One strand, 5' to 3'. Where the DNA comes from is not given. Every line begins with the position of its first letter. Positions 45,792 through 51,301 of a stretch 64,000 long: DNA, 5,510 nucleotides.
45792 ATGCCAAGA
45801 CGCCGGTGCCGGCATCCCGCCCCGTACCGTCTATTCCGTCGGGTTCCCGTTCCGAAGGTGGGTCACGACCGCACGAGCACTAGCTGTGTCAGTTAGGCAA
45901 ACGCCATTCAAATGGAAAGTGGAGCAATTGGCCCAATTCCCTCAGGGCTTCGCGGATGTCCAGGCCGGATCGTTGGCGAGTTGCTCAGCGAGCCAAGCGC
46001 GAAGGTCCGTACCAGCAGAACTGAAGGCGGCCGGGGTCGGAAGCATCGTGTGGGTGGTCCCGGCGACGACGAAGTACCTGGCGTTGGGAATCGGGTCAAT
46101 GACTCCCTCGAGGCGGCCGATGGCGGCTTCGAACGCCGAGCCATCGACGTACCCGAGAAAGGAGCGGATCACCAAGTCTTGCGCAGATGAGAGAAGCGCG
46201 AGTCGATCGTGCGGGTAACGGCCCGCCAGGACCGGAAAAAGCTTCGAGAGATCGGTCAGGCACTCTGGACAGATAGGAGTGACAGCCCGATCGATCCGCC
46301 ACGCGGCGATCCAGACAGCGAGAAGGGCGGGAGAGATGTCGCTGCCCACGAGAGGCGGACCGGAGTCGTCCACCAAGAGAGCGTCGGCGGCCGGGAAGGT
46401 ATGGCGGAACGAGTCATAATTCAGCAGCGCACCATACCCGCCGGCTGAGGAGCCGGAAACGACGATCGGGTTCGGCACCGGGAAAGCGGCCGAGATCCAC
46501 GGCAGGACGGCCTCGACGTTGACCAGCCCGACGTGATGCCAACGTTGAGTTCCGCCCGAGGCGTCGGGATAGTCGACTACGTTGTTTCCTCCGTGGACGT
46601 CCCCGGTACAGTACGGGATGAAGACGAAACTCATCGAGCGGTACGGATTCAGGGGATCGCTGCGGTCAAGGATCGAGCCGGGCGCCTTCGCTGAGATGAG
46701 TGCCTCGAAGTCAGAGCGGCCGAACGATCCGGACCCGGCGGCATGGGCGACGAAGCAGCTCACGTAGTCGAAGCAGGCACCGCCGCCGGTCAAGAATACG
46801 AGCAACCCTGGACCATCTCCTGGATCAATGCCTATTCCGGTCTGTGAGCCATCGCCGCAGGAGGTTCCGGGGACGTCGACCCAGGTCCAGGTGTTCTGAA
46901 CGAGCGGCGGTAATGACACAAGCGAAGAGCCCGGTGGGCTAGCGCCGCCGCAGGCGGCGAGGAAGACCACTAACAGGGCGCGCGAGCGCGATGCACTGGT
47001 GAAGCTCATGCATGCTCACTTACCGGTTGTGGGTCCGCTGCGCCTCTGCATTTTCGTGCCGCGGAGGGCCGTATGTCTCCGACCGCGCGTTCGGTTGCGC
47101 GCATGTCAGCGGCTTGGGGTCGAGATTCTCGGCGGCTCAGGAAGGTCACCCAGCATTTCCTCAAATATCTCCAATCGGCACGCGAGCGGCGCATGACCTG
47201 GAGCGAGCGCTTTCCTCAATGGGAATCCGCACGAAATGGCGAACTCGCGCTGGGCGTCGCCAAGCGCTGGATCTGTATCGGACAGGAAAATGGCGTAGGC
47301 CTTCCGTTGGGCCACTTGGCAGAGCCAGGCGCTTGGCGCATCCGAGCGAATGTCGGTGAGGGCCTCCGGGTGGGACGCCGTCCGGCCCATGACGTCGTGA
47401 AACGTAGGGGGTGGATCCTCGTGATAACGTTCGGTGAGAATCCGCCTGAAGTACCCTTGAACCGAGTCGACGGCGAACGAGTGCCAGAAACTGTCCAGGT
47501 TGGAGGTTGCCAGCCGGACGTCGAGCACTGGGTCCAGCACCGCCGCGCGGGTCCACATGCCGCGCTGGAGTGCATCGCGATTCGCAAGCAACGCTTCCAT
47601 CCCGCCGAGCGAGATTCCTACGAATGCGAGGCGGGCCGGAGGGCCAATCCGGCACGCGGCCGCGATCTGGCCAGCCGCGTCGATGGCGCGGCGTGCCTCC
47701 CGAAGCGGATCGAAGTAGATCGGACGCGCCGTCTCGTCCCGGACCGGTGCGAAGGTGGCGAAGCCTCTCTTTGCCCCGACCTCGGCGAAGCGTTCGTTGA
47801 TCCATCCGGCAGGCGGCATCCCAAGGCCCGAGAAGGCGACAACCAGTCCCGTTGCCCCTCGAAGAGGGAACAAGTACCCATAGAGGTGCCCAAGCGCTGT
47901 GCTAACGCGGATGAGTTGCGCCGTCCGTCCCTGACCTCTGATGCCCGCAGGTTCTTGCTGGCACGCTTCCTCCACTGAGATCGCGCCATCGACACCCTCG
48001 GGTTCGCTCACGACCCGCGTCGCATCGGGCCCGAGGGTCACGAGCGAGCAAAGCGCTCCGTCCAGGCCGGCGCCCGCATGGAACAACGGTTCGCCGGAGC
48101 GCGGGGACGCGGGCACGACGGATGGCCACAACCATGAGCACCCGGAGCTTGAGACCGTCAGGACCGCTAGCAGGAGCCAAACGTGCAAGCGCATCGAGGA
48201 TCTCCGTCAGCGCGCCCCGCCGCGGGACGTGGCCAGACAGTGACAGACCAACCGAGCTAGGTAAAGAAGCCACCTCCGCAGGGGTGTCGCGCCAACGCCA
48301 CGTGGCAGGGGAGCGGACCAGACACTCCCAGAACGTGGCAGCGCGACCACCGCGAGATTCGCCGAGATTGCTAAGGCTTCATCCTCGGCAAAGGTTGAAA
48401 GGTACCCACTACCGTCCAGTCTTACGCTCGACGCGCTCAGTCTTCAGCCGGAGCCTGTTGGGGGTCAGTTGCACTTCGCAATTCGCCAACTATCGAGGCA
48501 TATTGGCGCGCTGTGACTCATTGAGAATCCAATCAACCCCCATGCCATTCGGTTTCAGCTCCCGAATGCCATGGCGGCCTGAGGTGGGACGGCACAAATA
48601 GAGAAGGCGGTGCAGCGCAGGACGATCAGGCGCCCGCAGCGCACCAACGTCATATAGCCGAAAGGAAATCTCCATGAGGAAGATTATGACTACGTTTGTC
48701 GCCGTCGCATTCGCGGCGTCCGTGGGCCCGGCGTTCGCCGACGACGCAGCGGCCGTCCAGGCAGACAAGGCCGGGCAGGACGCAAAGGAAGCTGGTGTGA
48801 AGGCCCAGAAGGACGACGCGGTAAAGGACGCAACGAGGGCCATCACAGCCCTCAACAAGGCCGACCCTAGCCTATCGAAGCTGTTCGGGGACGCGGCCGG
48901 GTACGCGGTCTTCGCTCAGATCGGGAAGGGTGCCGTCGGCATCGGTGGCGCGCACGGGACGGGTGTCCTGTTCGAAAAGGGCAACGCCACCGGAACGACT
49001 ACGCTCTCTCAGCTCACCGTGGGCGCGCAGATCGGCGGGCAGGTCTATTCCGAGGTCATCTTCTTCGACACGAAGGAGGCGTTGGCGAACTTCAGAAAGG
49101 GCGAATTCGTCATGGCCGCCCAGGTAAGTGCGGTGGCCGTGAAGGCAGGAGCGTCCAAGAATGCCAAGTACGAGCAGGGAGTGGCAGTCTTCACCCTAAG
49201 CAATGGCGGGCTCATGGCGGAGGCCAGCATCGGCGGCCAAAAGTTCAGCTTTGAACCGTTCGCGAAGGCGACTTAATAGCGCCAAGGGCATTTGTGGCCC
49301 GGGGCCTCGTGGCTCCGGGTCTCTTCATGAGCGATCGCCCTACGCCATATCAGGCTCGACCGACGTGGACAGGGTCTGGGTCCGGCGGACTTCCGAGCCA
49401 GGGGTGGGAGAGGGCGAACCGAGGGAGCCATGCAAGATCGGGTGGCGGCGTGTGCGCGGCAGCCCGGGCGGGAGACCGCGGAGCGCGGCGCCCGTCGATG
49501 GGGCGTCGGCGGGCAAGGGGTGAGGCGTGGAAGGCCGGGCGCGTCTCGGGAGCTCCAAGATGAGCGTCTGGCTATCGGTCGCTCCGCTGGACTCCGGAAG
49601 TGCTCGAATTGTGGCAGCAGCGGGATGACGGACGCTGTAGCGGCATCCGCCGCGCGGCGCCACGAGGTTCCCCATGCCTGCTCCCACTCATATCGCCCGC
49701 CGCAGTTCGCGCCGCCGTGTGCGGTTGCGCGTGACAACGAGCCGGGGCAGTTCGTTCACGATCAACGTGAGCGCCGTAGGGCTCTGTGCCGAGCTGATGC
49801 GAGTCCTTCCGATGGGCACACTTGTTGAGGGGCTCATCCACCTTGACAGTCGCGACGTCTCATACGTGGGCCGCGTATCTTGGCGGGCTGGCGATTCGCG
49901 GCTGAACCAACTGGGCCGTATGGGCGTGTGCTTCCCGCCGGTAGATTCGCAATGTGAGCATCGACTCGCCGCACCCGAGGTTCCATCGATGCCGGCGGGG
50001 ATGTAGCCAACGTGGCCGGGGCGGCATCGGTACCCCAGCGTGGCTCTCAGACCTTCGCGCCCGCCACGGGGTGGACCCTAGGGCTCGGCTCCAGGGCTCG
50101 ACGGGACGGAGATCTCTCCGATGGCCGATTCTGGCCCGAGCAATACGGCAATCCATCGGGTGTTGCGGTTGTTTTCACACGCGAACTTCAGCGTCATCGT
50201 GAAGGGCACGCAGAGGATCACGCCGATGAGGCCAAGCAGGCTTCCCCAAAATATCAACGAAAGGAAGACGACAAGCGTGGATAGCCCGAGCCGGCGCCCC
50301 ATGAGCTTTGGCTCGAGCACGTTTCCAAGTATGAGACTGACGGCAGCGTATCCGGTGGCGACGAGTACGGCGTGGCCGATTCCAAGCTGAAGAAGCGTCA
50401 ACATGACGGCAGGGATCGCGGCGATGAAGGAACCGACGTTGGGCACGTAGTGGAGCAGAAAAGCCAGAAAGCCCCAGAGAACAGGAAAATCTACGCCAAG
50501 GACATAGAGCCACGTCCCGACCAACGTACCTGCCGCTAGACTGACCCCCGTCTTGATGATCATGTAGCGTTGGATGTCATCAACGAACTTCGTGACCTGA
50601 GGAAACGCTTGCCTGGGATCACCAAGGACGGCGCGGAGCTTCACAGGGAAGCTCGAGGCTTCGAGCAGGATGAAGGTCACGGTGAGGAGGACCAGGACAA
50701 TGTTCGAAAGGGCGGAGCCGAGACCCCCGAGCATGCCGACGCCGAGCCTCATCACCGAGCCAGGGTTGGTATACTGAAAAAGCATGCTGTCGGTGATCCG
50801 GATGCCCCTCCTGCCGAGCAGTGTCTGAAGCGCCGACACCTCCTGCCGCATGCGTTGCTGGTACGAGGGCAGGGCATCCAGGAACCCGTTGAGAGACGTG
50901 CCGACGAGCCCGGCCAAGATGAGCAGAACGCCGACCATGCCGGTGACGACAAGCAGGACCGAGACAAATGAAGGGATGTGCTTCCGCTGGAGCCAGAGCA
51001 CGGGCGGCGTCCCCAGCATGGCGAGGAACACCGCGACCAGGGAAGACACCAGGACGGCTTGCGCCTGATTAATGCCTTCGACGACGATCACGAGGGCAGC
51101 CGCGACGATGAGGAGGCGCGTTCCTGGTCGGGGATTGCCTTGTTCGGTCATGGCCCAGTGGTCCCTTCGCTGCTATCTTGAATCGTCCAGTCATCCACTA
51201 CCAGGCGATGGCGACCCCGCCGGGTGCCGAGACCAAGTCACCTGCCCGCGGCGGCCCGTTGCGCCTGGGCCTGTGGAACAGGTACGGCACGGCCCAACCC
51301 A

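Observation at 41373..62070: A nested-palindromic motif, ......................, recurs at five intergenic positions in the stress-gene/regulator island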

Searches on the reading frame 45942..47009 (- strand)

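Call 12: search_protein_families(library=pfam, proteins=[window:45942-47009:-], max_evalue=0.01)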
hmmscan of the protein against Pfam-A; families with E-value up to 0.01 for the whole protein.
window:45942-47009:- (355 aa): 2 families
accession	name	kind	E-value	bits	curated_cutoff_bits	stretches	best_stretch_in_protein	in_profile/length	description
PF03283.19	PAE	-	8.2e-15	55.2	26.6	1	48-217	21-186/355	Pectinacetylesterase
PF00756.26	Esterase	-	0.0057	16.9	22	1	146-207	83-142/251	Putative esterase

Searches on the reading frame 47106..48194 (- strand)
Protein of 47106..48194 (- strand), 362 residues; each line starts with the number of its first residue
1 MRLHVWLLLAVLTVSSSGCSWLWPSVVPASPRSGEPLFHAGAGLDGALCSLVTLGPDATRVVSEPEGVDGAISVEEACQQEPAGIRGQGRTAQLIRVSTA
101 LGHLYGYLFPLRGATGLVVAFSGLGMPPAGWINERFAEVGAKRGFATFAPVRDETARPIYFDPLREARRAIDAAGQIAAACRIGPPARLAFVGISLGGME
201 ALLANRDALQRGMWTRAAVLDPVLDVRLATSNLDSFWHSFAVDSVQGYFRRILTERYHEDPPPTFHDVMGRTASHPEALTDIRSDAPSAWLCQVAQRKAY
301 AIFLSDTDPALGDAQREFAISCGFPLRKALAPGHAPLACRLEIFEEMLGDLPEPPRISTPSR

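Call 12: search_protein_families(library=pfam, proteins=[window:47106-48194:-], max_evalue=0.01)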
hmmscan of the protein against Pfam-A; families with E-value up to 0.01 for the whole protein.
window:47106-48194:- (362 aa): 0 families

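Call 65: search_protein_families(library=pfam, proteins=[window:47106-48194:-], max_evalue=0.0001)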
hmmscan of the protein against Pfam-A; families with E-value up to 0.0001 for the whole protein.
window:47106-48194:- (362 aa): 0 families

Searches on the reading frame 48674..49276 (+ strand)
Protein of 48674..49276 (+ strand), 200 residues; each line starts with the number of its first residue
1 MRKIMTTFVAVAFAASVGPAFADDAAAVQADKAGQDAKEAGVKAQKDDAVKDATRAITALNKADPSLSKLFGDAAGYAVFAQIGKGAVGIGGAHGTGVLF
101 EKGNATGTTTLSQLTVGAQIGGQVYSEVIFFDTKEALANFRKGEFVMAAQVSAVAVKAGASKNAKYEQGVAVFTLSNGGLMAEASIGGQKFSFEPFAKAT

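Call 12: search_protein_families(library=pfam, proteins=[window:48674-49276:+], max_evalue=0.01)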
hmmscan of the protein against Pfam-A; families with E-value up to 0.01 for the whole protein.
window:48674-49276:+ (200 aa): 1 family
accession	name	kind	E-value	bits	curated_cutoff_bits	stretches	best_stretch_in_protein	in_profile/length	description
PF04366.17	Ysc84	-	2.5e-08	34.1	25.1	1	113-192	2-86/127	Las17-binding protein actin regulator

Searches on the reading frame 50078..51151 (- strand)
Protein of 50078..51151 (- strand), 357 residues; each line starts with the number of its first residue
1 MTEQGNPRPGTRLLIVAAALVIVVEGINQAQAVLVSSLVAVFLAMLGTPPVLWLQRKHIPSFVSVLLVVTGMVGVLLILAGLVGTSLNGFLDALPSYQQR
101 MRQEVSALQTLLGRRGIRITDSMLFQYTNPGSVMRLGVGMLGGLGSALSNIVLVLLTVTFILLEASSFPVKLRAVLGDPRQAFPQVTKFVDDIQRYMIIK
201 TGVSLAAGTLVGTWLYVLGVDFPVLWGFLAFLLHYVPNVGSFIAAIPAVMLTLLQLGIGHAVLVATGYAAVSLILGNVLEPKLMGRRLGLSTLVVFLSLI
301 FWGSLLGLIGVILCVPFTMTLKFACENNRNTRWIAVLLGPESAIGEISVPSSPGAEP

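Call 12: search_protein_families(library=pfam, proteins=[window:50078-51151:-], max_evalue=0.01)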
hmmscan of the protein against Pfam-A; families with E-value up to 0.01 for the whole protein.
window:50078-51151:- (357 aa): 1 family
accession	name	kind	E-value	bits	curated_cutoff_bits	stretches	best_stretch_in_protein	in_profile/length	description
PF01594.21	AI-2E_transport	-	3.4e-52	178.1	34.3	1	14-326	2-324/327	AI-2E family transporter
